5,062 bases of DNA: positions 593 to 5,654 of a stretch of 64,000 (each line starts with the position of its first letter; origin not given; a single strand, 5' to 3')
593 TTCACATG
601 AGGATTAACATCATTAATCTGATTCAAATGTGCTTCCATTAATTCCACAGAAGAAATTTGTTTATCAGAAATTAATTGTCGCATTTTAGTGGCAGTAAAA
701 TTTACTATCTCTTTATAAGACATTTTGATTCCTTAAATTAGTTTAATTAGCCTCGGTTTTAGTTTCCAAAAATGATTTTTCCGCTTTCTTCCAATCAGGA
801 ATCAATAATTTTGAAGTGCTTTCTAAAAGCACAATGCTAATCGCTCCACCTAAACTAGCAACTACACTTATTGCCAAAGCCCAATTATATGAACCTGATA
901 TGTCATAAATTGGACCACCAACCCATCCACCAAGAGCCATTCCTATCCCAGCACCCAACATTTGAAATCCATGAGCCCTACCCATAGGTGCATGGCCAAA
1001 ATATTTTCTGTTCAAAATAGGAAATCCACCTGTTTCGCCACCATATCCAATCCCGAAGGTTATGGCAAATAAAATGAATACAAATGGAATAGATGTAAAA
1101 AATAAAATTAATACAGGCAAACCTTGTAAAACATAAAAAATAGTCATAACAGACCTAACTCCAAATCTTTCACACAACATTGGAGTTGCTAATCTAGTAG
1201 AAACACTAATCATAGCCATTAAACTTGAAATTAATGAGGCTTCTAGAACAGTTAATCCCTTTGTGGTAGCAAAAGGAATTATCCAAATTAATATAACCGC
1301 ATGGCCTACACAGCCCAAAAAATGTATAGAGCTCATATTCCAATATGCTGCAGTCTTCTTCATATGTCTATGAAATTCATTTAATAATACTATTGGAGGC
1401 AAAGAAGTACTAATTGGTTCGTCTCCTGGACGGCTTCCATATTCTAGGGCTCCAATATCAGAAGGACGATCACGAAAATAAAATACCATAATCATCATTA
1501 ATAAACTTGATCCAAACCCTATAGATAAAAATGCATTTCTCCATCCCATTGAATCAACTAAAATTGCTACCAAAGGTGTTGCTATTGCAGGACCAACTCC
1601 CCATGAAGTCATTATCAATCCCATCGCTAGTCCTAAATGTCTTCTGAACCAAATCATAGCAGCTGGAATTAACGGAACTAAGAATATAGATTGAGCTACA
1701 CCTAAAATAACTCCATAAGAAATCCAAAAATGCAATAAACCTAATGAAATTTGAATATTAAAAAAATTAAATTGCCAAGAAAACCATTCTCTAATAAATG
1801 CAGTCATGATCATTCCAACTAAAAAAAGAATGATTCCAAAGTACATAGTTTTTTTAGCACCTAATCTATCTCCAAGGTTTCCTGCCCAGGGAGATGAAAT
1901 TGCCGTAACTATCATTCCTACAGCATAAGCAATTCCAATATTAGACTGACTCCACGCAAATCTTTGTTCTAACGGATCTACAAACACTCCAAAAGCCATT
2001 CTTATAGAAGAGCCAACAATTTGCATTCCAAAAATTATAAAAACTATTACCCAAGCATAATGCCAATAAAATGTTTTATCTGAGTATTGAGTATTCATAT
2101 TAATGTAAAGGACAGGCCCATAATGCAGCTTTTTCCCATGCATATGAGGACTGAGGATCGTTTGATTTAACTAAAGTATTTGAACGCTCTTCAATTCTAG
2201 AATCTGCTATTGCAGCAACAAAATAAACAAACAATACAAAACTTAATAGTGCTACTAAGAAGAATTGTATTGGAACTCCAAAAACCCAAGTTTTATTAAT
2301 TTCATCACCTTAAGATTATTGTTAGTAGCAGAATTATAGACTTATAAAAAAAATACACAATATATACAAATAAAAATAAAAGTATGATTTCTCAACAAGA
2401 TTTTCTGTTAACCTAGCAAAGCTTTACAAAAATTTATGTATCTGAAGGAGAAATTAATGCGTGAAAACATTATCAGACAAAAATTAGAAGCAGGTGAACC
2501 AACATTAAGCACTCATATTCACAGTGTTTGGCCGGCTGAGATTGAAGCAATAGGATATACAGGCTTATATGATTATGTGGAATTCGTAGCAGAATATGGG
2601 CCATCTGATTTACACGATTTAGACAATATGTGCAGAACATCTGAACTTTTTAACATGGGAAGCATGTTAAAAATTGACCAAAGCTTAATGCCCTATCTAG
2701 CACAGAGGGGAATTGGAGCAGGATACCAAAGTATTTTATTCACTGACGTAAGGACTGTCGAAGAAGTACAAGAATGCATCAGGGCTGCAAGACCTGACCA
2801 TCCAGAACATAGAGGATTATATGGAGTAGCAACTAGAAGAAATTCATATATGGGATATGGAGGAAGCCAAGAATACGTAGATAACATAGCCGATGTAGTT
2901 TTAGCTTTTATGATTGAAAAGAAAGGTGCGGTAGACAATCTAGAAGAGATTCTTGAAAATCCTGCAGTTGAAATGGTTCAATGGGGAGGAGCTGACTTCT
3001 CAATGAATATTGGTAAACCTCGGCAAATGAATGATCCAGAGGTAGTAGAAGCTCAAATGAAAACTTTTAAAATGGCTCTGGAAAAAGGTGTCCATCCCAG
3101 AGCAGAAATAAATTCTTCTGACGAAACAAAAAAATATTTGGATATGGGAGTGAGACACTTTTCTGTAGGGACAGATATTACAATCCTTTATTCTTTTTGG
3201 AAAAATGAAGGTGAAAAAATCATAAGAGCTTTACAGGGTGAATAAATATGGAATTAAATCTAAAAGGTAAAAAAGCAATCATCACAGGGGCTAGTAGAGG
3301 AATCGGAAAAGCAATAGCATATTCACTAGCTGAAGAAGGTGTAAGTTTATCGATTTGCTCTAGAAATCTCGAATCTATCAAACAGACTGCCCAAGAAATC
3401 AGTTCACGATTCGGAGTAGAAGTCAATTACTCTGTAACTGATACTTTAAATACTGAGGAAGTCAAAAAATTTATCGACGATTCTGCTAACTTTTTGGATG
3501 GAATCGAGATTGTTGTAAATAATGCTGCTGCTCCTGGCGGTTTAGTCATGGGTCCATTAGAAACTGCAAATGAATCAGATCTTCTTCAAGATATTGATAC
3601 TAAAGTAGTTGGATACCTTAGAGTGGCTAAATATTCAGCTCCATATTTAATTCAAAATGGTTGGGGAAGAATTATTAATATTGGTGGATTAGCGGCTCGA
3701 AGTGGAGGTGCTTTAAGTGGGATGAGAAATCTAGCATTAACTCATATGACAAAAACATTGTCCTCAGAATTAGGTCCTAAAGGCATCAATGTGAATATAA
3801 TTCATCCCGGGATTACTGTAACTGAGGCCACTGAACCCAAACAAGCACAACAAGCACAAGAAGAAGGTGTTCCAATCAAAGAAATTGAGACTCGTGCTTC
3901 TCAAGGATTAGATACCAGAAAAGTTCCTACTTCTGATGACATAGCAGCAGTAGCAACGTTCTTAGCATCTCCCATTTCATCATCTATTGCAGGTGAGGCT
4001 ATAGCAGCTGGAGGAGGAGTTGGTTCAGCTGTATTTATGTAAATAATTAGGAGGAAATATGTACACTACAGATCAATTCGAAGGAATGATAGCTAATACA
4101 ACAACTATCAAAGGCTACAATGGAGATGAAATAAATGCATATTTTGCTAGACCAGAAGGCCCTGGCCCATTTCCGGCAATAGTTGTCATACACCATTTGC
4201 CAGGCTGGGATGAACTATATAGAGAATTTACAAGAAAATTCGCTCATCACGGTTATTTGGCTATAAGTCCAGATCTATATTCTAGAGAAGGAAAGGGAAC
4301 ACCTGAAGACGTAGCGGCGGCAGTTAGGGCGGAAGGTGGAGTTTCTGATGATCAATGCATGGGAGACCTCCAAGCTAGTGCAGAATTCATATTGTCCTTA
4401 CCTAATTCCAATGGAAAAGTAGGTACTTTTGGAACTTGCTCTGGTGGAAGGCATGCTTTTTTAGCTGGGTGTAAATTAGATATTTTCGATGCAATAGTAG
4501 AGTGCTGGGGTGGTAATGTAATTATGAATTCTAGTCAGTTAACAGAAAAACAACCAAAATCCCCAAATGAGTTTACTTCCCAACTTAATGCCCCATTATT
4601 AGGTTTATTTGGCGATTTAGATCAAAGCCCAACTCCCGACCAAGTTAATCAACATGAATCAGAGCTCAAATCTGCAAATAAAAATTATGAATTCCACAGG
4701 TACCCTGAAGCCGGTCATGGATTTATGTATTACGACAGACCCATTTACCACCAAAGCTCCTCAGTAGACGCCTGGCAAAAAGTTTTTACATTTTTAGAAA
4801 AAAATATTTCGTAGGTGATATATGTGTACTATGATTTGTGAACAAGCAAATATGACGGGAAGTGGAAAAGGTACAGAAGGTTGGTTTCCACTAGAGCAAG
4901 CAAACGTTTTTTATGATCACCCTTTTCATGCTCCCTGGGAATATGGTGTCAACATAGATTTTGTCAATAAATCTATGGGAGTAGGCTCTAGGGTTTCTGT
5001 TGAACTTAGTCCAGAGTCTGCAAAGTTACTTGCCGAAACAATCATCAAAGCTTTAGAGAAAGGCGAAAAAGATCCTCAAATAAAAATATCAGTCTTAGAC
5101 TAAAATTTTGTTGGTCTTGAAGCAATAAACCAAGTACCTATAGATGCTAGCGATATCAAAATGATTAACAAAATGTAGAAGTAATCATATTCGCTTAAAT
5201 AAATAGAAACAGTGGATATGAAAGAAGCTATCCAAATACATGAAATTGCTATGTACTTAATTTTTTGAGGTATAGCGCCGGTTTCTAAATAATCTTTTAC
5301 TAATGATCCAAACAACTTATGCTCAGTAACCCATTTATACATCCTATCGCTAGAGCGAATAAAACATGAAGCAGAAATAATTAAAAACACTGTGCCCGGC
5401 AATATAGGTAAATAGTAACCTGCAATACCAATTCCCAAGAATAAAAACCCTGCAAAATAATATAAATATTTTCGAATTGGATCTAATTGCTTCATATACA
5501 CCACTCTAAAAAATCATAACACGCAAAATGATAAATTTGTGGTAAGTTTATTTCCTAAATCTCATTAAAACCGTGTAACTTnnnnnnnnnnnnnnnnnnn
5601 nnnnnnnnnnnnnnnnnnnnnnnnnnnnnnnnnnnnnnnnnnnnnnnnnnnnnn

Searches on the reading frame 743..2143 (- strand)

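Call 55: search_protein_families(library=pfam, proteins=[window:743-2143:-], max_evalue=0.00001)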
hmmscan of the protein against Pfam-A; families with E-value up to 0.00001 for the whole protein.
window:743-2143:- (466 aa): 1 family
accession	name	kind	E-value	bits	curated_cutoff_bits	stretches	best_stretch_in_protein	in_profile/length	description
PF07690.21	MFS_1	-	8.2e-40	137.2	33.4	2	40-321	4-259/347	Major Facilitator Superfamily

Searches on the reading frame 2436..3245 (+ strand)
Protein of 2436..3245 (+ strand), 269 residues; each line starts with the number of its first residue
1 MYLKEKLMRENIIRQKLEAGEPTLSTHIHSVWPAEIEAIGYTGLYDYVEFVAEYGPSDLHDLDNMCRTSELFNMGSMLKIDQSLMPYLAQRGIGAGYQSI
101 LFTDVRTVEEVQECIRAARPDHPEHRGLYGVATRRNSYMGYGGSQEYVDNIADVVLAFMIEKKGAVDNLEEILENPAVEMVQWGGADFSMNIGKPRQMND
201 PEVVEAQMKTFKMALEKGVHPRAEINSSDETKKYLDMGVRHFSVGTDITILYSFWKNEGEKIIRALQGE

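Call 55: search_protein_families(library=pfam, proteins=[window:2436-3245:+], max_evalue=0.00001)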
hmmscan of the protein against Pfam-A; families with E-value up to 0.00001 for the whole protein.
window:2436-3245:+ (269 aa): 1 family
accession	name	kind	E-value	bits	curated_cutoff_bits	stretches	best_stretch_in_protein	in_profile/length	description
PF03328.21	HpcH_HpaI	-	6.6e-12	45.6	25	1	93-249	81-216/221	HpcH/HpaI aldolase/citrate lyase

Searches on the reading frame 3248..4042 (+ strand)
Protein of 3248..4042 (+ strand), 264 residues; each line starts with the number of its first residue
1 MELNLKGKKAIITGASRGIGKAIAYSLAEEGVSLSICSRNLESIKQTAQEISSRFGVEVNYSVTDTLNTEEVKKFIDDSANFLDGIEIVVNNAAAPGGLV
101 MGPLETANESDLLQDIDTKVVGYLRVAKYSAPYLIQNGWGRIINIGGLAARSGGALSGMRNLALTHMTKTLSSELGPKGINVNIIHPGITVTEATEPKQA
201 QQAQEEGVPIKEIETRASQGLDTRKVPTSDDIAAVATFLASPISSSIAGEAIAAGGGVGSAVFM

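Call 55: search_protein_families(library=pfam, proteins=[window:3248-4042:+], max_evalue=0.00001)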
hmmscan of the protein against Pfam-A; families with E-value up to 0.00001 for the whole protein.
window:3248-4042:+ (264 aa): 3 families
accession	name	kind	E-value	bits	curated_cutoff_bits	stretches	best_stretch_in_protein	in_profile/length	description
PF13561.12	adh_short_C2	-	1.1e-36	127.1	27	1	14-258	1-235/236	Enoyl-(Acyl carrier protein) reductase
PF00106.31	adh_short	-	3e-35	121.9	26.6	1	8-202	1-194/195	short chain dehydrogenase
PF08659.16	KR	-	2.8e-09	37.6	22.6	1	11-128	4-121/180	KR domain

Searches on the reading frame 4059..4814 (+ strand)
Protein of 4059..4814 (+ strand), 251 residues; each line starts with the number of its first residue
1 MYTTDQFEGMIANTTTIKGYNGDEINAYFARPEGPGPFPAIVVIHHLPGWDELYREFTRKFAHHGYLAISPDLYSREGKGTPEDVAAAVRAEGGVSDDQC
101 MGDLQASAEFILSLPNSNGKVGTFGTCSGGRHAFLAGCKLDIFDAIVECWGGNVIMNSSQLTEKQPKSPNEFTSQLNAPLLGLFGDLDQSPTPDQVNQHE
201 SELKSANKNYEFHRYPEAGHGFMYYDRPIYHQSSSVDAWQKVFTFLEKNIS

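Call 55: search_protein_families(library=pfam, proteins=[window:4059-4814:+], max_evalue=0.00001)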
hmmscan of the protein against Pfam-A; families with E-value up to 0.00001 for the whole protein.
window:4059-4814:+ (251 aa): 2 families
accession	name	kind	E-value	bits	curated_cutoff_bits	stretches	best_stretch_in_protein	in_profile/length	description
PF01738.24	DLH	-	1.7e-41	142.7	21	1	25-248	1-215/217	Dienelactone hydrolase family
PF08840.17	BAAT_C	-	4.4e-06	27.3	20.9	0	107-169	9-72/210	BAAT / Acyl-CoA thioester hydrolase C terminal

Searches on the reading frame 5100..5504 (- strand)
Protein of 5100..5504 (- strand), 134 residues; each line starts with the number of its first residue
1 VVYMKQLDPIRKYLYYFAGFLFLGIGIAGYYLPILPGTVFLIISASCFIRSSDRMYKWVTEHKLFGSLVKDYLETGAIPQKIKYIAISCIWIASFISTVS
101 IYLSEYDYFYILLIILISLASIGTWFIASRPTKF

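Call 55: search_protein_families(library=pfam, proteins=[window:5100-5504:-], max_evalue=0.00001)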
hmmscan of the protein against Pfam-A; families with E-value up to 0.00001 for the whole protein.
window:5100-5504:- (134 aa): 1 family
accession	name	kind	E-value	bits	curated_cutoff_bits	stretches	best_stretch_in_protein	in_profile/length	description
PF04304.18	DUF454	-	2.7e-29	102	35.1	1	12-132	1-115/115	Protein of unknown function (DUF454)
